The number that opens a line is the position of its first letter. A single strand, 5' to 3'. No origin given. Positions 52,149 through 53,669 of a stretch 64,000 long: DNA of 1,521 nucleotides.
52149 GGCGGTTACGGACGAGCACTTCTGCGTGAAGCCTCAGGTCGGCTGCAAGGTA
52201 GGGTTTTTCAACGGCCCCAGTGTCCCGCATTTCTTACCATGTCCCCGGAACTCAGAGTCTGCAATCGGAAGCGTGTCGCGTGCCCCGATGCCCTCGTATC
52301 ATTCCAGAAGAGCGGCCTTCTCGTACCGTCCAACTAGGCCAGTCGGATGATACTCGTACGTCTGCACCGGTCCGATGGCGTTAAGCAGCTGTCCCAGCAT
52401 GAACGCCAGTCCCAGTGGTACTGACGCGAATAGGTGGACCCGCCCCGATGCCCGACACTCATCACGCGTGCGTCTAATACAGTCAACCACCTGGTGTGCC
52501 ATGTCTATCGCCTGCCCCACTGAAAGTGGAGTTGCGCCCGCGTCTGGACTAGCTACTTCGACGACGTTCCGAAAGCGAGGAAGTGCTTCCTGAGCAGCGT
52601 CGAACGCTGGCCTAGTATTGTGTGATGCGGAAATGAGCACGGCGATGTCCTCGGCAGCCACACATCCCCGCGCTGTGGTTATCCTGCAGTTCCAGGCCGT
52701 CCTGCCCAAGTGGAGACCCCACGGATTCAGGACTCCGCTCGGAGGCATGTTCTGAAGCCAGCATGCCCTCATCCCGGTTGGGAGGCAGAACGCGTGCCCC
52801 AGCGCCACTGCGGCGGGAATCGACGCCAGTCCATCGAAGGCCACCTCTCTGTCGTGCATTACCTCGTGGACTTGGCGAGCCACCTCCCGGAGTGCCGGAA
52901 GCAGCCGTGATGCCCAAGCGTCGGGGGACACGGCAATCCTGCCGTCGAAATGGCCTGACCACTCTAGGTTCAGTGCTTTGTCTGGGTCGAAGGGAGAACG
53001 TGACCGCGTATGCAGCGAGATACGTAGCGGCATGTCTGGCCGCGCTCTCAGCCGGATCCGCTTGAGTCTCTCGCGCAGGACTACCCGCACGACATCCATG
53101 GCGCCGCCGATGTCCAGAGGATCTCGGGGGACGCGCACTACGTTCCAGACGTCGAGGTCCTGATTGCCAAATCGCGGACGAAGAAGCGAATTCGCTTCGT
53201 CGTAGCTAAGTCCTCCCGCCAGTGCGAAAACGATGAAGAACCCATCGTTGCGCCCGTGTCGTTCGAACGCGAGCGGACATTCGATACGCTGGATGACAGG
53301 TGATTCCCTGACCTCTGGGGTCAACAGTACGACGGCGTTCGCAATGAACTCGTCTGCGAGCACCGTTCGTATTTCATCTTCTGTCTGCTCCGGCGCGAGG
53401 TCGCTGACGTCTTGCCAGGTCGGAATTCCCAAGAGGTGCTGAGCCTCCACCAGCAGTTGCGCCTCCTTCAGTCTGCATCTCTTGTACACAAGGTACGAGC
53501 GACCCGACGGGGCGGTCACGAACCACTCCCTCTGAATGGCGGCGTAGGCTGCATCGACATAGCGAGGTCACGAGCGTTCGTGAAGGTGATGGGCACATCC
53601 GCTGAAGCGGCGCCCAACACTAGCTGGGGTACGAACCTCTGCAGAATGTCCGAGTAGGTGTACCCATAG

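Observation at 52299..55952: Complete type III CBASS-like operon (CD-NTase, HORMA-like, TRIP13-like, TIR-like-SAVED effector) in a high-GC uncultivated lineage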

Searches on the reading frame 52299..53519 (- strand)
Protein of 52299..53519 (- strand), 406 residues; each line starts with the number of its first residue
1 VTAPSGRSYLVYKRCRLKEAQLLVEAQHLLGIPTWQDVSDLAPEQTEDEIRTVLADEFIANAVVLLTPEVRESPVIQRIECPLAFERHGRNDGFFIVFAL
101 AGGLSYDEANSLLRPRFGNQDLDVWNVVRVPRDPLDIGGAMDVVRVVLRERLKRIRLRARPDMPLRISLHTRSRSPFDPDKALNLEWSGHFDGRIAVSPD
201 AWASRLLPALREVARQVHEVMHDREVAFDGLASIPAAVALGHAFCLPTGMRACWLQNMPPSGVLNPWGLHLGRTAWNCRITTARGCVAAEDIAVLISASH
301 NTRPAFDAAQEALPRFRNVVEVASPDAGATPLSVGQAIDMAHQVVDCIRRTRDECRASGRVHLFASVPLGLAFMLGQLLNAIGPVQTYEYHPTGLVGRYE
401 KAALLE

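Call 3: search_protein_families(library=pfam, proteins=[window:52299-53519:-], max_evalue=0.1)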
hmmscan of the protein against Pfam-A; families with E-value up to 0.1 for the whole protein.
window:52299-53519:- (406 aa): 2 families
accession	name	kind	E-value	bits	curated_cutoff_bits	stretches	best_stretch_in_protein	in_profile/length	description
PF18145.6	SAVED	-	2.4e-24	86.5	26.2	1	211-403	3-188/190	SMODS-associated and fused to various effectors sensor domain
PF00249.37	Myb_DNA-binding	-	0.021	15.4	24.4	1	19-51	8-39/46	Myb-like DNA-binding domain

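Call 4: search_protein_families(library=padloc, proteins=[window:52299-53519:-], max_evalue=0.1)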
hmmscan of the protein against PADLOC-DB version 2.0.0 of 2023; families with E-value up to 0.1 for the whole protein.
window:52299-53519:- (406 aa): 31 families (the best 25 are shown)
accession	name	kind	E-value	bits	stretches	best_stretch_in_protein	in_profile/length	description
PDLC02012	SAVED5--SAVED_TIR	-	3.7e-64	215.3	1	1-405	9-390/404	-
PDLC02007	SAVED3--SAVED_PDDEXK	-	1.3e-24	84.8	1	135-393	214-473/485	-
PDLC00728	Effector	-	1.4e-24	84.8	1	30-393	35-396/432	TIR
PDLC00737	Effector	-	3.8e-22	76.9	1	185-393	284-492/506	Endonuclease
PDLC02004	SAVED3--SAVED_PDDEXK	-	5.8e-22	76.4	1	187-391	276-475/490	-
PDLC00752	Effector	-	4.1e-17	60.2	1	189-391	289-491/508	Endonuclease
PDLC00744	Effector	-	3.7e-16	57.1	1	167-393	253-485/495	Endonuclease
PDLC02005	SAVED3--SAVED_PDDEXK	-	3.1e-13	47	1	145-391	228-470/483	-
PDLC00741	Effector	-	3.9e-13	46.7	1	148-393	236-477/489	Endonuclease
PDLC00754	Effector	-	2.1e-10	37.7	1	219-404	78-264/598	Peptidase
PDLC00727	Effector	-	5.3e-09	33.1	1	20-390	189-560/590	TIR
PDLC02013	SAVED5--SAVED_TIR_JAB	-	3e-07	27.4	1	23-390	191-554/584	-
PDLC02011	SAVED4--SAVED_TM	-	3.7e-07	28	1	331-400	207-265/278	-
PDLC00750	Effector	-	4.9e-07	26.9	1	192-390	263-452/465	Endonuclease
PDLC02010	SAVED4--SAVED_LON_TM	-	5e-07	27.1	1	290-402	344-446/455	-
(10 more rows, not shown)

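Call 6: search_solved_structures(query=window:52299-53519:-, max_evalue=1, show_alignments=2)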
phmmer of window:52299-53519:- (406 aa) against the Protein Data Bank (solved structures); distinct sequences matched with E-value up to 1: 6.
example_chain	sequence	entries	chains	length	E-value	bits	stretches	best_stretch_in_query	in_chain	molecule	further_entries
7qqk_A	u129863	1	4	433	4.3e-11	45.4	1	29-390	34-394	TIR_SAVED fusion protein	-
7yia_A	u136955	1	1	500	0.042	15.8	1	288-390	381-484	CD-NTase-associated protein 4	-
7yib_A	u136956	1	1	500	0.042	15.8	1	288-390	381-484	CD-NTase-associated protein 4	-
8esq_m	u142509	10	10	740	0.097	14.6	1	241-305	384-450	Ribosome biogenesis protein erb1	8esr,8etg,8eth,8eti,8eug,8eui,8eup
2chc_A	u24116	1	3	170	0.32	12.9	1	187-248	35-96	PROTEIN RV3472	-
4i8p_A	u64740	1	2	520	0.46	12.4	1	246-339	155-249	Aminoaldehyde dehydrogenase 1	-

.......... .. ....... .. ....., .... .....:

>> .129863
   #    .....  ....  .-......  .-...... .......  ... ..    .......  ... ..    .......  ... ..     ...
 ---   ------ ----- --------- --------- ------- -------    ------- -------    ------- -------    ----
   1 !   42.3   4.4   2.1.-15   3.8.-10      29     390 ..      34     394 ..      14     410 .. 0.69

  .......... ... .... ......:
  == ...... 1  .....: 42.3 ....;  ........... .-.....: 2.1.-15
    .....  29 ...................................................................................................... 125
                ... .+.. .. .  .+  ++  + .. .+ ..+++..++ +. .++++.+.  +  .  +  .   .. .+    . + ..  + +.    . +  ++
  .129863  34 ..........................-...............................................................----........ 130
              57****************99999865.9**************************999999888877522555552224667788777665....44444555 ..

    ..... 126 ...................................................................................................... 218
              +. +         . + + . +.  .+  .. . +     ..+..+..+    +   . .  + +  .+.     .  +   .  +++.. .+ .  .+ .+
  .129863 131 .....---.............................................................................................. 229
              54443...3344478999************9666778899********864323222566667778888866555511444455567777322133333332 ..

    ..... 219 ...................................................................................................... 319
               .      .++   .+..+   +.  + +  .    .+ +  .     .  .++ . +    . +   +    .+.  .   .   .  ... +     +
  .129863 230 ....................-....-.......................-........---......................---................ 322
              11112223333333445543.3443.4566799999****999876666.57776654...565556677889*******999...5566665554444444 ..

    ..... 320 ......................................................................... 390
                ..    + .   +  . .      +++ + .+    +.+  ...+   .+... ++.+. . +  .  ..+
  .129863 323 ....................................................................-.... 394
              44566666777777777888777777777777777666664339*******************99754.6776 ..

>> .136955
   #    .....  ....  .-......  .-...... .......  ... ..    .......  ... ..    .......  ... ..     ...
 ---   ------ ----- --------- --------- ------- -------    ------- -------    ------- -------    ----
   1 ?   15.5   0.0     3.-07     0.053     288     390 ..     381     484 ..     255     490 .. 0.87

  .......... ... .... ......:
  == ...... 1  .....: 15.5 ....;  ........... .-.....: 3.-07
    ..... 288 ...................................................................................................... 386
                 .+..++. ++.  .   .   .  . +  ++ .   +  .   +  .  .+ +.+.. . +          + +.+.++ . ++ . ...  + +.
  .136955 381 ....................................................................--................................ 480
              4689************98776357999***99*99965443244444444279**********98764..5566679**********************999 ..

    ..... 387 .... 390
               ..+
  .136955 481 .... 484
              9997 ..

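Call 8: find_homologous_proteins(query=window:52299-53519:-, max_evalue=0.00001)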
Query window:52299-53519:- (406 aa): 377 proteins with E <= 0.00001 among 8000 candidates; the best 120 are listed.
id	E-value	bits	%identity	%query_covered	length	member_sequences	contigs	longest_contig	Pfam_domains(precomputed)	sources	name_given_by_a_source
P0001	8.8e-274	925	100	100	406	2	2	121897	PF18145.7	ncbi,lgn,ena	-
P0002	3.0e-247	838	90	100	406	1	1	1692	PF18145.7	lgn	-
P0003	3.8e-171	587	66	100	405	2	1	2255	PF18145.7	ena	-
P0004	5.7e-138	478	57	100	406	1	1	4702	PF18145.7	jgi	jgi:hypothetical protein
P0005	2.3e-98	348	45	100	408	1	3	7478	PF18145.7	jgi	jgi:hypothetical protein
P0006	2.7e-96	341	43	100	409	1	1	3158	PF18145.7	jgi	jgi:hypothetical protein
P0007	5.4e-96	340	44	100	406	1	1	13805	PF18145.7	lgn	-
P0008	5.5e-95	337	43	100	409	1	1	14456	PF18145.7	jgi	jgi:SMODS-associated and fused to various effectors sensor domain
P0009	7.4e-95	336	43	100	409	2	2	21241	PF18145.7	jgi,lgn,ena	jgi:hypothetical protein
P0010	1.3e-94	335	44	100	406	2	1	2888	PF18145.7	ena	-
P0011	4.2e-94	334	43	100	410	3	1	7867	PF18145.7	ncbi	-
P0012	6.1e-94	333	43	100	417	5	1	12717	PF18145.7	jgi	jgi:hypothetical protein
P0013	6.4e-94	333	42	100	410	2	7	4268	PF18145.7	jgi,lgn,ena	-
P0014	9.7e-94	332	43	100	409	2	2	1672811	PF18145.7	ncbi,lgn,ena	-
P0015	1.8e-93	332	42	100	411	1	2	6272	PF18145.7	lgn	-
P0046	1.0e-89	319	41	100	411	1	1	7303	PF18145.7,PF13676.12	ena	-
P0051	1.8e-89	318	46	100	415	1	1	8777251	PF18145.7,PF13676.12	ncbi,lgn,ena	-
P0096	4.8e-87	310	41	100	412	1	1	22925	PF18145.7,PF13676.12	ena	-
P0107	5.4e-86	307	40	100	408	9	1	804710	PF18145.7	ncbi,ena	-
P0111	6.9e-86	307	41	100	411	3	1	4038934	PF18145.7,PF13676.12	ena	-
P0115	1.1e-85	306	44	100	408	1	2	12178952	PF18145.7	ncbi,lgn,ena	-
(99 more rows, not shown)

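Call 11: list_cluster_members(proteins=[P0001, P0014, P0051, P0115, P0107])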
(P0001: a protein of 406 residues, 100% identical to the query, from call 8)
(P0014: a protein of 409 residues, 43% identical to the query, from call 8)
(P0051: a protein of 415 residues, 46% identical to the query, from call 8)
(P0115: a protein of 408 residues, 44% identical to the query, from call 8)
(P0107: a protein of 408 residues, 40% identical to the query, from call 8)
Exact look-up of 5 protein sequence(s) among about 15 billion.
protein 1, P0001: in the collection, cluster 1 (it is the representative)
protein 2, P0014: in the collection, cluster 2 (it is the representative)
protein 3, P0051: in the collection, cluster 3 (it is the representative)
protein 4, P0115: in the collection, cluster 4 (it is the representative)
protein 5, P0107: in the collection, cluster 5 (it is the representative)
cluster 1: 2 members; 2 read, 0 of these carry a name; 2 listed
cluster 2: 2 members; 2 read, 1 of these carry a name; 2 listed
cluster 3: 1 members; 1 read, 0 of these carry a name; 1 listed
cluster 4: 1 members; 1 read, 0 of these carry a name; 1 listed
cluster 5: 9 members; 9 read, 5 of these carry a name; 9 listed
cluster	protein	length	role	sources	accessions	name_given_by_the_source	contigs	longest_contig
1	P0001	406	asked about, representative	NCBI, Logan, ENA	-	-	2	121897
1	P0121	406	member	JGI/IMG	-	-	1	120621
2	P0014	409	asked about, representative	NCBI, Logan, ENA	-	-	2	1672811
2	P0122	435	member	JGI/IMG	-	hypothetical protein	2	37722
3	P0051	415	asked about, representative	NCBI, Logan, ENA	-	-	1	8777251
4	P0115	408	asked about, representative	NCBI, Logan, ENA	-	-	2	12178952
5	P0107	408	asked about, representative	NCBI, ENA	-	-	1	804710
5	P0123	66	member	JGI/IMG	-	hypothetical protein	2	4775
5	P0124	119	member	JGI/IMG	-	hypothetical protein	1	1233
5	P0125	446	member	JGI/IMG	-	SMODS-associated and fused to various effectors sensor domain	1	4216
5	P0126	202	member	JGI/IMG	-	hypothetical protein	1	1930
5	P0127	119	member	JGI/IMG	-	SMODS-associated and fused to various effectors sensor domain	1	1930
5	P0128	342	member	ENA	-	-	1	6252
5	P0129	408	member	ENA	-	-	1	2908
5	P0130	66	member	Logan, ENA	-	-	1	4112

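Call 12: find_related_loci(query=A1, collection=genome_contigs, flank=7000)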
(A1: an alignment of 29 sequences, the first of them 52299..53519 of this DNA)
Query A1 (406 aa) in genome_contigs; peptide patterns used: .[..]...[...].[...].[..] (x = any residue, [..] = any of these).
77 stretches matched a pattern; 71 encode a relative of the query (tblastn E <= 1e-3); 71 distinct loci.
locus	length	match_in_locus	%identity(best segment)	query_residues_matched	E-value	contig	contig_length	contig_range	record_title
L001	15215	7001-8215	43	1-405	2e-97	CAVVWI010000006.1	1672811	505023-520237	MAG: uncultured Acidobacteriota bacterium isolate MFD03399.bin.1.73 genome assembly, contig: contig_801, whole genome sh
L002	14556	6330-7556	43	1-406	2e-95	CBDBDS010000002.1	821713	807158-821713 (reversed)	MAG: Dehalococcoidia bacterium isolate f8bda5a5-7022-4204-9cdc-196a94cbeb23 genome assembly, contig: contig_2, whole gen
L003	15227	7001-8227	41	1-406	3e-95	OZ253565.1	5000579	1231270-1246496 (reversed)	MAG: Dehalococcoidia bacterium isolate c57aa991-6108-42ac-a26f-d51f4aa099f5 genome assembly, chromosome: 1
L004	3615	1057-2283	40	1-406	5e-95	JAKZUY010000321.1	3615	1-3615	MAG: Dehalococcoidia bacterium isolate Langseth_MAG_00097 Langseth_MAG_00097_000000000321, whole genome shotgun sequence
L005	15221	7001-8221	45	1-406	1e-93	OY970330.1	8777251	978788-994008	MAG: Thermoanaerobaculaceae bacterium isolate MFD05537.bin.c.1 genome assembly, chromosome: 1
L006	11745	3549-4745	41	1-399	3e-92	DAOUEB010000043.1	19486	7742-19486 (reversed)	MAG TPA_asm: Dehalococcoidales bacterium isolate N3_157 k131_710360, whole genome shotgun sequence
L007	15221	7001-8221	41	1-405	3e-92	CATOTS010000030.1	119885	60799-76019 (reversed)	MAG: uncultured Caldilineaceae bacterium isolate 89edc99b-a254-4a58-8b99-7cf6359c985e genome assembly, contig: contig_30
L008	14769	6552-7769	44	1-406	4e-90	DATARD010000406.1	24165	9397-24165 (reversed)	MAG TPA_asm: Thermoanaerobaculia bacterium isolate SMAG_U5484 k141_3354889, whole genome shotgun sequence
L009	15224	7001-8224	40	1-405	8e-90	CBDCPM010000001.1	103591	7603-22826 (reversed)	MAG: Dehalococcoidia bacterium isolate e106aa75-8e7b-471b-8364-be862cd00600 genome assembly, contig: contig_1, whole gen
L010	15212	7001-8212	40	1-405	3e-89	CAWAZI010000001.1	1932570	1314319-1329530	MAG: uncultured Solirubrobacterales bacterium isolate MFD05521.bin.2.38 genome assembly, contig: contig_4874, whole geno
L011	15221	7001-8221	42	2-405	6e-89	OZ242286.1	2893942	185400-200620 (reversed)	MAG: Dehalococcoidia bacterium isolate 9f14531a-ab03-45a5-a1bd-ff969822bfd2 genome assembly, chromosome: 1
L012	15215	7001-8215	41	1-405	2e-88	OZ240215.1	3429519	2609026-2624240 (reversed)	MAG: Dehalococcoidia bacterium isolate 191162a9-6f6c-41d9-b6bf-8976c5f9f408 genome assembly, chromosome: 1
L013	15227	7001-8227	40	2-406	2e-87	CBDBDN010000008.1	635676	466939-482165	MAG: Dehalococcoidia bacterium isolate 358923a9-09b8-419b-a7c8-a792b221afc8 genome assembly, contig: contig_8, whole gen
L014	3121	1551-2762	40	1-405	9e-88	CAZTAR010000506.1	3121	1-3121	MAG TPA_asm: uncultured Planctomycetaceae bacterium isolate binchicken_co86_159 genome assembly, contig: NODE_24402_leng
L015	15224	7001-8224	44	1-405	3e-86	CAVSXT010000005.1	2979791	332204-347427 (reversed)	MAG: uncultured Acidobacteriota bacterium isolate MFD05521.bin.1.4 genome assembly, contig: contig_8800, whole genome sh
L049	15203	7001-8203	31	1-394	1e-54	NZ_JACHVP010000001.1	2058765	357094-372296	Leifsonia aquatica strain DSM 20146 Ga0197580_01, whole genome shotgun sequence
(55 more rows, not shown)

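Call 16: search_protein_families(library=padloc, proteins=[L001:4213-5112:+, L001:5109-5576:+, L001:5582-6091:+, L001:5932-6978:+, L005:3355-4509:+, L005:4519-5421:+, L005:5402-5899:+, L005:5814-7004:+], max_evalue=0.00001)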
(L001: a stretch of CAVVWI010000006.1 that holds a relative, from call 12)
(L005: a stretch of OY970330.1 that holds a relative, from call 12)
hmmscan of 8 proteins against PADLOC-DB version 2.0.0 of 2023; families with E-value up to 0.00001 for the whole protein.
L001:4213-5112:+ (299 aa): 5 families
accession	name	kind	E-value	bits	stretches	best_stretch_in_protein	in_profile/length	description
PDLC00915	TRIP13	-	6.4e-115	381.7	1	7-296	6-297/302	TRIP13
PDLC00914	TRIP13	-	4.1e-18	63.9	1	65-238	72-244/302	TRIP13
PDLC02196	IetA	-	2.8e-17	61.2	1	32-264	91-297/374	-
PDLC02195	IetA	-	2.8e-13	47.9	1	67-239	140-294/395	-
PDLC04232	IetA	-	3.2e-11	41.2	1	67-228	119-262/330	-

L001:5109-5576:+ (155 aa): 1 family
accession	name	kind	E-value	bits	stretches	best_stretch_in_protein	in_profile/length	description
PDLC00881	HORMA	-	2.7e-42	142.3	1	2-139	4-143/157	HORMA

L001:5582-6091:+ (169 aa): 2 families
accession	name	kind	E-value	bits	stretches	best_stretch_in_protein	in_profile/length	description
PDLC00882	HORMA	-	3.1e-41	139.1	1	11-169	6-164/166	HORMA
PDLC00883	HORMA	-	5.4e-23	79.7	1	7-168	4-165/167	HORMA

L001:5932-6978:+ (348 aa): 26 families (the best 25 are shown)
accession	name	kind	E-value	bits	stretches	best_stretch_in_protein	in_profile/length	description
PDLC00809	Cyclase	-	2.4e-112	373.4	1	56-348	1-295/295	oligonucleotide-cyclase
PDLC00823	Cyclase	-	5.7e-73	244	1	56-346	2-282/285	oligonucleotide-cyclase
PDLC00818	Cyclase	-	1.5e-35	121.3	1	59-346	3-293/322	oligonucleotide-cyclase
PDLC00810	Cyclase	-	4e-33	113.3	1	57-342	2-293/335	oligonucleotide-cyclase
PDLC00773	Cyclase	-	8.7e-32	109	1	58-347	2-296/334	oligonucleotide-cyclase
PDLC00776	Cyclase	-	1.6e-31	107.8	1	58-346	4-284/287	oligonucleotide-cyclase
PDLC00802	Cyclase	-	5.7e-29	99.4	1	181-346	158-329/332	oligonucleotide-cyclase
PDLC00805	Cyclase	-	1.6e-28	98.1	1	60-344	26-312/314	oligonucleotide-cyclase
PDLC00822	Cyclase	-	7.9e-28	95.8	2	195-347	185-344/375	oligonucleotide-cyclase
PDLC00820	Cyclase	-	5.7e-27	92.8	1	97-346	44-276/324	oligonucleotide-cyclase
PDLC00786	Cyclase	-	1.6e-25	88.1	1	59-346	3-292/293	oligonucleotide-cyclase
PDLC00796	Cyclase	-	9.3e-24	82.5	1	58-347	2-286/432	oligonucleotide-cyclase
PDLC00819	Cyclase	-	1.3e-22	78.1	1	261-348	9-96/96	oligonucleotide-cyclase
PDLC00814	Cyclase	-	6.7e-22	76.2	1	60-261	6-207/295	oligonucleotide-cyclase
PDLC00779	Cyclase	-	3.7e-18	64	1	61-343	11-295/345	oligonucleotide-cyclase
PDLC00808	Cyclase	-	3.9e-14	50.7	1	93-275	47-234/325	oligonucleotide-cyclase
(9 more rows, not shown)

L005:3355-4509:+ (384 aa): 6 families
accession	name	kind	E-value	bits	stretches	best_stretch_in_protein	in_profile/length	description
PDLC00980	Cmr3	-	7.9e-60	201.3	1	13-381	3-357/357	Cmr3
PDLC01361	Cmr3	-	2e-59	200.2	1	13-381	3-308/308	"CAS-III-B,CAS-III-C; effector_G5"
PDLC01640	Cmr3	-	8.1e-56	188.2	1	13-382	5-323/324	"CAS-III-B,CAS-III-C; effector_G5"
PDLC00978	Cmr3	-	1.2e-23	82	1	13-352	5-322/346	CRISPR type III-B/RAMP module-associated protein Cmr3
PDLC01269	Cmr3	-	4e-19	67.6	1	18-347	1-251/273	"CAS-III-B,CAS-III-C; effector_G5"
PDLC01454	Cmr3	-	1.5e-13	48.9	1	13-357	7-255/278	"CAS-III-B,CAS-III-C; effector_G5"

L005:4519-5421:+ (300 aa): 19 families
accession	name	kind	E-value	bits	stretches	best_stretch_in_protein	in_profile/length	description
PDLC01441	Cmr4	-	5.1e-51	171.8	1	11-294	4-242/245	"CAS-III-B,CAS-III-C; effector_G7"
PDLC00981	Cmr4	-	1.6e-50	170.7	1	12-292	3-283/283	CRISPR type III-B/RAMP module RAMP protein Cmr4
PDLC01295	Cmr4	-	4.7e-49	165.9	1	12-292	3-256/256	"CAS-III-B,CAS-III-C; effector_G7"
PDLC00982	Cmr4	-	8.4e-47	158.2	1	12-292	3-281/281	Cmr4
PDLC01339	Csm3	-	6.5e-13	48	1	16-127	1-112/163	"CAS-III-A,CAS-III-D; effector_G7"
PDLC01015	Csm3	-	2.1e-09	36.8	1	17-121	2-117/178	Csm3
PDLC01016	Csm3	-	5.4e-09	34.7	1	15-262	4-160/189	Csm3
PDLC02115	Cas7_IIId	-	5.9e-09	33.6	1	14-79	10-75/486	-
PDLC02111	Cas7_IIId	-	2.4e-08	31.3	1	15-78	17-78/417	-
PDLC01613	Csm3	-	2.9e-08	32.8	1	14-172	2-77/177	"CAS-III-A,CAS-III-D; effector_G7"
PDLC02107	Cas7_IIId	-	7.8e-08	29.7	1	15-76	13-73/426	-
PDLC01442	Csm3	-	1.1e-07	29.9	1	15-71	15-66/208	"CAS-III-A,CAS-III-D; effector_G7"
PDLC01297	Csm3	-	1.3e-07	29.7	1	16-69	11-67/198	"CAS-III-A,CAS-III-D; effector_G7"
PDLC01014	Csm3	-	5.8e-07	27.8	1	16-64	12-63/203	CRISPR type III-A/MTUBE-associated RAMP protein Csm3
PDLC01274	Cmr6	-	1.1e-06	26.9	1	27-77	43-94/188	"CAS-III-B,CAS-III-C; effector_G7"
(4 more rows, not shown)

L005:5402-5899:+ (165 aa): 5 families
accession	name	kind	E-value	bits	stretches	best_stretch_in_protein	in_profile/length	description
PDLC01641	Cmr5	-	1.9e-25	87.5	1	17-137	1-109/109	CAS-III-B; effector_SS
PDLC01362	Cmr5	-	2.7e-22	77.4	1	17-137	1-110/110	CAS-III-B; effector_SS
PDLC01267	Cmr5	-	7.8e-15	53.2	1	18-139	1-108/109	CAS-III-B; effector_SS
PDLC00983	Cmr5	-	4.9e-14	51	1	15-141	2-143/143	CRISPR type III-B/RAMP module-associated protein Cmr5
PDLC01458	Cmr5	-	5.1e-13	47.3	1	15-142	2-111/111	CAS-III-B; effector_SS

L005:5814-7004:+ (396 aa): 13 families
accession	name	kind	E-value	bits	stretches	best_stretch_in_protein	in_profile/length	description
PDLC00987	Cmr6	-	5.5e-38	129.1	1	94-282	32-212/213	Cmr6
PDLC01274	Cmr6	-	1.6e-35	120.9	1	96-282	29-187/188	"CAS-III-B,CAS-III-C; effector_G7"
PDLC00989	Cmr6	-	5.6e-35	119.4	1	96-284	80-261/264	Cmr6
PDLC01452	Cmr6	-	2.3e-32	110.9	1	94-284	67-226/228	"CAS-III-B,CAS-III-C; effector_G7"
PDLC01015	Csm3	-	3.6e-14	52.3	1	102-280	3-178/178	Csm3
PDLC01535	Cmr6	-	1.1e-12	46.3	1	119-216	37-120/185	"CAS-III-B,CAS-III-C; effector_G7"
PDLC01016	Csm3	-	5.5e-11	41.2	1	124-282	28-188/189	Csm3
PDLC00988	Cmr6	-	5.9e-11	40.7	0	121-173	39-87/252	Cmr6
PDLC01339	Csm3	-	1.4e-07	30.7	1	101-280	2-163/163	"CAS-III-A,CAS-III-D; effector_G7"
PDLC01441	Cmr4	-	4.3e-07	28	1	114-197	24-86/245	"CAS-III-B,CAS-III-C; effector_G7"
PDLC01442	Csm3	-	1.1e-06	26.7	1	97-192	13-104/208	"CAS-III-A,CAS-III-D; effector_G7"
PDLC00981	Cmr4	-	4.4e-06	24.8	1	99-196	6-93/283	CRISPR type III-B/RAMP module RAMP protein Cmr4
PDLC01613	Csm3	-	6.5e-06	25.2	0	105-282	21-176/177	"CAS-III-A,CAS-III-D; effector_G7"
